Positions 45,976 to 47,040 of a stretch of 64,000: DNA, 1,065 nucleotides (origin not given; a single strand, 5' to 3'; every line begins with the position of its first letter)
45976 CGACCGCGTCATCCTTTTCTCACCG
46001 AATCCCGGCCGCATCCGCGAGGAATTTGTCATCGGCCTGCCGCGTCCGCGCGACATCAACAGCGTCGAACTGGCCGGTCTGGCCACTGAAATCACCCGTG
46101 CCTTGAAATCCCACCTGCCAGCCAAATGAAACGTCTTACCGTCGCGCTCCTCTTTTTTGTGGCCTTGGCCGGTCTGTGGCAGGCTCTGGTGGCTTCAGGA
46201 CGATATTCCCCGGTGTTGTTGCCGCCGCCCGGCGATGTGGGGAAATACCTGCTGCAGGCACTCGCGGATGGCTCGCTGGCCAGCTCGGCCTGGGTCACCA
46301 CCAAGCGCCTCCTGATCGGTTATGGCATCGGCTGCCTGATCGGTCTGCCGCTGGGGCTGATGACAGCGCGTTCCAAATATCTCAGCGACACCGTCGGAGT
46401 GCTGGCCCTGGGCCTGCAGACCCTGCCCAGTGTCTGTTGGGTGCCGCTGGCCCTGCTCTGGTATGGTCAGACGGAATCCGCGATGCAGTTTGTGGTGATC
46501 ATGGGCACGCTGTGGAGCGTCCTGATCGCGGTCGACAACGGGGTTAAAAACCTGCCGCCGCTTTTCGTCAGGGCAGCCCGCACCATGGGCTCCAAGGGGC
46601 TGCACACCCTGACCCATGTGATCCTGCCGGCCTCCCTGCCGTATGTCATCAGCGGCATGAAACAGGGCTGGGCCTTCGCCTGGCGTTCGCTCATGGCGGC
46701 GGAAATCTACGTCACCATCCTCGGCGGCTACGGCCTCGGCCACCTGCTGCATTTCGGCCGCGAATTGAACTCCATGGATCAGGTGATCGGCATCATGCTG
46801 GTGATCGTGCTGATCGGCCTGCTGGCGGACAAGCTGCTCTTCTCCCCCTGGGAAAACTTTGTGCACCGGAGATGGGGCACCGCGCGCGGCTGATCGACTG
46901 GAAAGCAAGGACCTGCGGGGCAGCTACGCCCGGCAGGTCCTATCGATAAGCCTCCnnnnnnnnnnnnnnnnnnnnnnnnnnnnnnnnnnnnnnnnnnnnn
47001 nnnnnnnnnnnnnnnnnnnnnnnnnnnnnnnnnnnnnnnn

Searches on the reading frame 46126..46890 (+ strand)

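Call 48: search_protein_families(library=pfam, proteins=[window:46126-46890:+], max_evalue=0.0001)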
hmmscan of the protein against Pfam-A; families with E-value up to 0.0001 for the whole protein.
window:46126-46890:+ (255 aa): 1 family
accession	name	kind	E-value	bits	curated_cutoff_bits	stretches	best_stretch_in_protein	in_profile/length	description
PF00528.27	BPD_transp_1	-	1.3e-17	64.6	26.4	1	73-233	1-166/184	Binding-protein-dependent transport system inner membrane component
